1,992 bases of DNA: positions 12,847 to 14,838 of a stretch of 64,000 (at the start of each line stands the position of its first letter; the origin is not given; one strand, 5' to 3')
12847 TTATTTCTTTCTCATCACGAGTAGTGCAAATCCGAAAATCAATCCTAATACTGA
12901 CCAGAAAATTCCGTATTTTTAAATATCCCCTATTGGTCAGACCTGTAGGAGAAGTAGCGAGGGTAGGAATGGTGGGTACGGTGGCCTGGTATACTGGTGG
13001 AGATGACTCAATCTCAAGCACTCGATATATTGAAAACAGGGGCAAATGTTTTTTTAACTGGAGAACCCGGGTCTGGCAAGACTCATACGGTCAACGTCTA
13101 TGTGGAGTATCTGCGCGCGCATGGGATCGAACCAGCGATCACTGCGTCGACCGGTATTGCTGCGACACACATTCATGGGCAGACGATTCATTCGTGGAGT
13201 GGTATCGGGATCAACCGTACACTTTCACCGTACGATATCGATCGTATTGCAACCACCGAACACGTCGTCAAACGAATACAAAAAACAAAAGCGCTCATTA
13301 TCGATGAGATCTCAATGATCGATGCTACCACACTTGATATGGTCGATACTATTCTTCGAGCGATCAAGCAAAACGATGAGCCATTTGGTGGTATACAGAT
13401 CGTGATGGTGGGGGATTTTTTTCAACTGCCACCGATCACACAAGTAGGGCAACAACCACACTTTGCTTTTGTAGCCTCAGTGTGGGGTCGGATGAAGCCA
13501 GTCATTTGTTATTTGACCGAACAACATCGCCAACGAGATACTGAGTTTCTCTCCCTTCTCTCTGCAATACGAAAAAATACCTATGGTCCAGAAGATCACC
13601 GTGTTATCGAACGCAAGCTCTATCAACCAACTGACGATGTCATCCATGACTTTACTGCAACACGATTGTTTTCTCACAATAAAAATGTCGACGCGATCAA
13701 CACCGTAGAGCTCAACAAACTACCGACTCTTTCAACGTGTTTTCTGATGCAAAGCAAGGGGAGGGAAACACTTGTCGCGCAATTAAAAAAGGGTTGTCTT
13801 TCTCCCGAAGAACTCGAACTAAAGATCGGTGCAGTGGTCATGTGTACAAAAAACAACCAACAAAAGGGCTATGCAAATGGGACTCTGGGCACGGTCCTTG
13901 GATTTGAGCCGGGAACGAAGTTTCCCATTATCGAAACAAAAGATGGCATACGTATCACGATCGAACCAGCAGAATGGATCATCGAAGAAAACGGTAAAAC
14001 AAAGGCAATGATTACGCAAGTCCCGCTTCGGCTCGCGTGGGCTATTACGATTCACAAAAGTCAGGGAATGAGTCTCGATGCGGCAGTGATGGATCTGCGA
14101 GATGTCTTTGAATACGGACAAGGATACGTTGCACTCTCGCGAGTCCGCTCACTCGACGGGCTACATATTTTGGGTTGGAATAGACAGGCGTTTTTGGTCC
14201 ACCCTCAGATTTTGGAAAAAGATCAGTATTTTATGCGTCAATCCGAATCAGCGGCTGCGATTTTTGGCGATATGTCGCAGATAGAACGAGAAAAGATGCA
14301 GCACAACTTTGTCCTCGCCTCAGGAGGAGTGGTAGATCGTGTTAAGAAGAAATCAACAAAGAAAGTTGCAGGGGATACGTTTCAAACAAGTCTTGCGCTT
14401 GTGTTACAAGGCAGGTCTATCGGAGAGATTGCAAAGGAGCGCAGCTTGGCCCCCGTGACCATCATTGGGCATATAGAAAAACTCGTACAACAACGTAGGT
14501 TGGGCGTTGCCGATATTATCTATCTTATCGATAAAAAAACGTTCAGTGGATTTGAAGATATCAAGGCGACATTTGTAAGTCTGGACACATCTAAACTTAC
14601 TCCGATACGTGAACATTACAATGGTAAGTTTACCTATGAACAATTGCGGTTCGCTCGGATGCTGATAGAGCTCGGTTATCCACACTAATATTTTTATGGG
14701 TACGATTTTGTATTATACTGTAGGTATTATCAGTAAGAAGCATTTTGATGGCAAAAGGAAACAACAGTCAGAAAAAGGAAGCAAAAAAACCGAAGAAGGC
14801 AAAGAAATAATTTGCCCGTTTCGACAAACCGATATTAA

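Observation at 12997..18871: Cluster of DNA-handling genes: PIF1/RecD-like helicase, zinc-ribbon protein, VirD4/HerA-like ATPase with a long disordered tail, and a secreted double-LTD protein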

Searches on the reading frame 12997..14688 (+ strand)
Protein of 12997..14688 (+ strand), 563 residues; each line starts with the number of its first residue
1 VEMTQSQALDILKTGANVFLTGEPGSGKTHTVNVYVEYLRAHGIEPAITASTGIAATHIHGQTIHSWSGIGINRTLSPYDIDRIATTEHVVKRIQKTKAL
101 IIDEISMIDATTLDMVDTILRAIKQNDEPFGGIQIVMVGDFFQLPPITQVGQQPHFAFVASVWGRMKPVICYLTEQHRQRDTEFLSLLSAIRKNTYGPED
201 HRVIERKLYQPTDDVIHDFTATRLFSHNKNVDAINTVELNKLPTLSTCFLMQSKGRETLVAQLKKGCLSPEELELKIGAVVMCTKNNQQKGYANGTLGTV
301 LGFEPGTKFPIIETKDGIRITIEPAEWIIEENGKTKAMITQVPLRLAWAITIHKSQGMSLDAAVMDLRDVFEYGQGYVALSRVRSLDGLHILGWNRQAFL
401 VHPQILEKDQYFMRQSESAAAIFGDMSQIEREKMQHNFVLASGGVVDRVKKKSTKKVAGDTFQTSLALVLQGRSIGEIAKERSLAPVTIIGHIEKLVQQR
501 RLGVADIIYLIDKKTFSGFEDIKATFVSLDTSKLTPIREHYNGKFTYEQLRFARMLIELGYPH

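Call 4: search_protein_families(library=pfam, proteins=[window:12997-14688:+], max_evalue=0.01)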
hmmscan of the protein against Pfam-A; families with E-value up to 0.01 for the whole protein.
window:12997-14688:+ (563 aa): 15 families
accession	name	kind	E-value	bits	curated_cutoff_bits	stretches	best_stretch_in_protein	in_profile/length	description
PF05970.20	PIF1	-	6.1e-37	127.8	25.9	1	13-182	20-192/223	PIF1-like helicase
PF14493.12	HTH_40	-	8.9e-16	58.4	27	1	461-554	1-89/89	Helix-turn-helix domain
PF13245.12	AAA_19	-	1e-15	58.5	25.1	1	5-147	1-132/134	AAA domain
PF13604.12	AAA_30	-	2.6e-15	57.1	27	1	4-195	5-172/191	AAA domain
PF21530.3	Pif1_2B_dom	-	1.1e-07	31.9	23.9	1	262-303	5-47/47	DNA helicase Pif1, 2B domain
PF13401.12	AAA_22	-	2.1e-06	28.5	27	1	15-139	5-122/130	AAA domain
PF20720.3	nSTAND3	-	1.7e-05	25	27.2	1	6-49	8-51/155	Novel STAND NTPase 3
PF03266.21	NTPase_1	-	0.00025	21.4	23.9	0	17-44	1-28/168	NTPase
PF13191.12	AAA_16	-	0.00031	21.7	32.6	1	13-43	20-52/167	AAA ATPase domain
PF07728.20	AAA_5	-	0.00044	20.7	22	1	17-121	1-91/139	AAA domain (dynein-related subfamily)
PF02689.20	Herpes_Helicase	-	0.0011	17.5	27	0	349-388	732-773/808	Helicase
PF13086.12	AAA_11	-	0.0015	18.8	27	0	12-60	14-69/257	AAA domain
PF00270.35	DEAD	-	0.002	18.3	26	0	4-35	3-34/167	DEAD/DEAH box helicase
PF18335.7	SH3_13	-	0.0028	17.8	41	1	275-304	26-55/65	ATP-dependent RecD-like DNA helicase SH3 domain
PF13538.12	UvrD_C_2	-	0.0044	17.3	27.4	1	346-382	1-44/52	UvrD-like helicase C-terminal domain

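Call 11: search_protein_families(library=ncbifam, proteins=[window:12997-14688:+], max_evalue=0.01)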
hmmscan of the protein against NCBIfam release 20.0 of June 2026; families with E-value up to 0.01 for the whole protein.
window:12997-14688:+ (563 aa): 7 families
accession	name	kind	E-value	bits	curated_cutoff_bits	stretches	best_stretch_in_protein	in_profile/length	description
TIGR01448.2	helicase_RecD2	equivalog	8.5e-25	87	500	1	3-367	319-660/713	SF1B family DNA helicase RecD2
TIGR01447.1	recD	equivalog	7.5e-16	57.8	310.15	1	8-362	156-541/597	exodeoxyribonuclease V subunit alpha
TIGR02768.1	TraA_Ti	equivalog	1.2e-14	53.7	590.45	1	13-385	373-709/751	Ti-type conjugative transfer relaxase TraA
NF010464.0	PRK13889.1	subfamily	3.1e-09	35.3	1015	1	278-390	604-700/992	conjugal transfer relaxase TraA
NF038214.1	IS21_help_AAA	equivalog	0.00017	21.4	200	0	8-31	83-106/232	IS21-like element helper ATPase IstB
NF010248.0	PRK13695.1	equivalog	0.00071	19.3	156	0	16-43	4-31/180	NTPase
NF008127.0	PRK10875.1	equivalog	0.0064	15.1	671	0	278-365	488-561/619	exodeoxyribonuclease V subunit alpha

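Call 12: search_protein_families(library=padloc, proteins=[window:12997-14688:+], max_evalue=0.01)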
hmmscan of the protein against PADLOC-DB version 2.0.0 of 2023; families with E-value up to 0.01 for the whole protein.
window:12997-14688:+ (563 aa): 12 families
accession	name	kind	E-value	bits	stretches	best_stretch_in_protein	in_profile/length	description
PDLC05064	PDC-S68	-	1e-21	74.4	2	19-152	704-828/1273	-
PDLC01734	typeIV_RecD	-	2.6e-18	63.7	1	5-360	344-683/763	RecD_0_IVD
PDLC05065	PDC-S68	-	3.5e-18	62.8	2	5-205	610-810/1221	-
PDLC01148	RecD_like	-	7.7e-16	55.5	1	15-151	328-449/719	RecD/Tra ATPase fused to N-terminal HHH domain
PDLC05066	PDC-S68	-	6.7e-13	45.6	1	18-149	596-723/1202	-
PDLC04476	PDC-M16A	-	7.4e-10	35.8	1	12-305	20-327/691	-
PDLC05035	PDC-S53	-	3.5e-09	33.3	2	85-195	570-661/900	-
PDLC04475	PDC-M16A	-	4.8e-09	33.3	1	10-301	25-329/721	-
PDLC04140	mad8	-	0.0002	19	1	8-43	19-57/314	mads_8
PDLC04474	PDC-M16A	-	0.00042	16.9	0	11-127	230-363/917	-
PDLC04472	PDC-M16A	-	0.0021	14.4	1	17-66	241-291/930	-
PDLC01252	Cas3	-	0.0073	13.8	0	66-130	80-146/324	CAS-I; effector_G3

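Call 13: search_protein_families(library=phrogs, proteins=[window:12997-14688:+], max_evalue=0.01)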
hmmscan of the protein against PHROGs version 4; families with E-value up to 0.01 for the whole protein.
window:12997-14688:+ (563 aa): 8 families
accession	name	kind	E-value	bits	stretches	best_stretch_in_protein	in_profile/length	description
phrog_325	-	DNA, RNA and nucleotide metabolism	1.2e-67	230.1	1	5-390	475-867/986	Dda-like helicase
phrog_30356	-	DNA, RNA and nucleotide metabolism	6.7e-26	91.6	1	7-328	10-325/823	helicase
phrog_4412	-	DNA, RNA and nucleotide metabolism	1.6e-24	87.3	1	4-365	334-683/743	exonuclease V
phrog_25471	-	unknown function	1.5e-06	29.3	1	6-116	12-140/162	-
phrog_168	-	DNA, RNA and nucleotide metabolism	0.0003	21.6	1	13-116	40-117/314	clamp loader of DNA polymerase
phrog_50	-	DNA, RNA and nucleotide metabolism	0.0042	17.2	1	6-51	358-398/570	DnaC-like helicase loader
phrog_249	-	moron, auxiliary metabolic gene and host takeover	0.0051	17.2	0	9-51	121-163/380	porphyrin biosynthesis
phrog_296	-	integration and excision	0.0076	16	0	19-105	322-397/626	DNA transposition protein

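Call 88: find_homologous_proteins(query=window:12997-14688:+)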
Query window:12997-14688:+ (563 aa): 8000 proteins with E <= 0.001 among 8000 candidates; the best 120 are listed.
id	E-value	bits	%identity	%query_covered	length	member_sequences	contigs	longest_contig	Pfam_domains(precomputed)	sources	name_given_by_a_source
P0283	0.0e+0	1265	100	100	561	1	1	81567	PF05970.21,PF13604.13,PF13245.13,PF14493.13,PF13401.13,PF21530.4,PF20720.4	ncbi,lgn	-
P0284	1.4e-257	874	69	99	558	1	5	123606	PF05970.21,PF13604.13,PF13245.13,PF14493.13,PF13401.13,PF21530.4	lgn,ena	-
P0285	2.4e-256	870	69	99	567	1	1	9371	PF05970.21,PF13604.13,PF13245.13,PF14493.13,PF13401.13,PF21530.4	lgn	-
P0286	4.7e-256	869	69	99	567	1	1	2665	PF05970.21,PF13604.13,PF13245.13,PF14493.13,PF13401.13,PF21530.4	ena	-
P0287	4.9e-256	869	69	99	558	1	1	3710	PF05970.21,PF13604.13,PF13245.13,PF14493.13,PF13401.13,PF21530.4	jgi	jgi:hypothetical protein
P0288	1.4e-254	864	69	98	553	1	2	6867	PF05970.21,PF13604.13,PF13245.13,PF14493.13,PF13401.13,PF21530.4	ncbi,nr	ncbi:MAG: AAA family ATPase, partial [Candidatus Pacebacteria bacterium]|nr:AAA family ATPase [Candi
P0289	1.7e-254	864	68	99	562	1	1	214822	PF05970.21,PF13604.13,PF13245.13,PF14493.13,PF13401.13,PF21530.4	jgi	jgi:ATP-dependent exoDNAse (exonuclease V) alpha subunit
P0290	3.2e-252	856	66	99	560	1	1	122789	PF05970.21,PF13604.13,PF13245.13,PF14493.13,PF13401.13,PF21530.4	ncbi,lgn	-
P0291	2.6e-244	830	65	99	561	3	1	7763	PF05970.21,PF13604.13,PF13245.13,PF14493.13,PF13401.13,PF21530.4,PF20720.4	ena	-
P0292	1.5e-243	827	64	99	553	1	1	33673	PF05970.21,PF13604.13,PF13245.13,PF14493.13,PF13401.13,PF21530.4,PF20720.4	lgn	-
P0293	6.4e-243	825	65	99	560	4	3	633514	PF05970.21,PF13604.13,PF13245.13,PF14493.13,PF13401.13,PF21530.4,PF07728.21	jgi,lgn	jgi:ATP-dependent DNA helicase PIF1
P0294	1.4e-242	824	67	99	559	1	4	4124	PF05970.21,PF13604.13,PF13245.13,PF14493.13,PF13401.13,PF21530.4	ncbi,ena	-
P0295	2.5e-242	823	64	99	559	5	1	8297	PF05970.21,PF13604.13,PF13245.13,PF14493.13,PF13401.13,PF21530.4,PF20720.4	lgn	-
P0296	7.0e-242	822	65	99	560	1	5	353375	PF05970.21,PF13604.13,PF13245.13,PF14493.13,PF13401.13,PF21530.4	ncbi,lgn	-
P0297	1.2e-241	821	65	99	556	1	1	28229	PF05970.21,PF13604.13,PF13245.13,PF14493.13,PF13401.13,PF21530.4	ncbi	-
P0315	2.6e-221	754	63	99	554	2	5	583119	PF05970.21,PF13604.13,PF13245.13,PF14493.13,PF13401.13,PF21530.4,PF20720.4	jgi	jgi:ATP-dependent DNA helicase PIF1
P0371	2.1e-195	669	56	99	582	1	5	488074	PF05970.21,PF13604.13,PF13245.13,PF14493.13,PF13401.13,PF21530.4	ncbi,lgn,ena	-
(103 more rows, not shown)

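Call 89: find_encoding_contigs(protein=P0315, flank=7000, max_places=1)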
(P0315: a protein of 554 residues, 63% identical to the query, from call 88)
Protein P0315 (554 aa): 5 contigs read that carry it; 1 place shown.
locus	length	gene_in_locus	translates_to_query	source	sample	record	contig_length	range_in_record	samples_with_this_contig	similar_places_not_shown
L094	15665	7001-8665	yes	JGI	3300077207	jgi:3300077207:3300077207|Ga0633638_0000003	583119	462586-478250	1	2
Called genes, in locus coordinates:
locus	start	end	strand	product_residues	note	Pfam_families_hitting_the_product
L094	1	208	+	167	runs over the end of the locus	PF03372:Exo_endo_phos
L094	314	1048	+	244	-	PF08032:SpoU_sub_bind, PF00588:SpoU_methylase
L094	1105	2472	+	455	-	PF00749:tRNA-synt_1c, PF19269:Anticodon_2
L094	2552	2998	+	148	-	-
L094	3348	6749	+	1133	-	PF05048:NosD, PF02450:LCAT, PF07819:PGAP1 (weak)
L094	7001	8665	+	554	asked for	PF05970:PIF1, PF13245:AAA_19, PF13401:AAA_22, PF13604:AAA_30, PF20720:nSTAND3 (faint), PF21530:Pif1_2B_dom, PF14493:HTH_40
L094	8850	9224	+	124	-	PF07681:DoxX, PF15111:TMEM101 (weak), PF05514:HR_lesion (weak)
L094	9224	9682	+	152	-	PF01878:EVE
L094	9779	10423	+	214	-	-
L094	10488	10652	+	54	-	-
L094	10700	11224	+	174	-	PF01625:PMSR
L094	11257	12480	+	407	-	-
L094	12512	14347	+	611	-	PF01935:DUF87 (weak), PF02534:T4SS-DNA_transf (weak), PF10412:TrwB_AAD_bind, PF12696:TraG-D_C (faint)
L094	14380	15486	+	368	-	PF00932:LTD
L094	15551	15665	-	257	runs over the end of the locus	-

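Call 90: find_encoding_contigs(protein=P0371, flank=7000, max_places=1)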
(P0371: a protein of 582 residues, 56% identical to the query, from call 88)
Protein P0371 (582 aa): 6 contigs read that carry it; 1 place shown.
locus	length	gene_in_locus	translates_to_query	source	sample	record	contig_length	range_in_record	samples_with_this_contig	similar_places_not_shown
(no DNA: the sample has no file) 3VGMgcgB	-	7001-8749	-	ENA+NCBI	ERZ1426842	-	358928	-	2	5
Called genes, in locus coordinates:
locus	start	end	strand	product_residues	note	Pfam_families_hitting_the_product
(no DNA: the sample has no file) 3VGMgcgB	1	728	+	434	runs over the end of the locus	PF00270:DEAD, PF04851:ResIII (weak), PF16203:ERCC3_RAD25_C (faint), PF00271:Helicase_C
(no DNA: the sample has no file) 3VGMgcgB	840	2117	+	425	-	PF00464:SHMT, PF00155:Aminotran_1_2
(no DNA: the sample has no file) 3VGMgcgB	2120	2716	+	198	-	PF01928:CYTH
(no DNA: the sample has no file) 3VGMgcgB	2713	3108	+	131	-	PF00293:NUDIX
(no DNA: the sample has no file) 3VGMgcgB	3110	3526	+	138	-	PF00293:NUDIX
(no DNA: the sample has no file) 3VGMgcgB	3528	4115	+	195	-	-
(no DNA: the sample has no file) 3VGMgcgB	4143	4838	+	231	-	PF01712:dNK, PF02223:Thymidylate_kin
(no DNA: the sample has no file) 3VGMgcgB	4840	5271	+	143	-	PF00692:dUTPase, PF22769:DCD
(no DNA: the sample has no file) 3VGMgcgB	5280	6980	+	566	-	PF03485:Arg_tRNA_synt_N, PF00750:tRNA-synt_1d, PF05746:DALR_1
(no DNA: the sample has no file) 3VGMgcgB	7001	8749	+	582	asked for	PF05970:PIF1, PF13245:AAA_19, PF13401:AAA_22 (weak), PF13604:AAA_30, PF21530:Pif1_2B_dom, PF14493:HTH_40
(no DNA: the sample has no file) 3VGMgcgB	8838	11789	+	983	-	PF00561:Abhydrolase_1 (weak), PF02450:LCAT, PF07819:PGAP1 (weak)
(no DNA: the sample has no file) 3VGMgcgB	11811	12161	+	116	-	-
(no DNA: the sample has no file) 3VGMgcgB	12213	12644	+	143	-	PF03073:TspO_MBR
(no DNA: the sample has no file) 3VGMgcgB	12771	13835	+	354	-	PF12728:HTH_17 (faint)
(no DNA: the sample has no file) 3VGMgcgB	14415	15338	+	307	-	PF02086:MethyltransfD12, PF03602:Cons_hypoth95 (faint)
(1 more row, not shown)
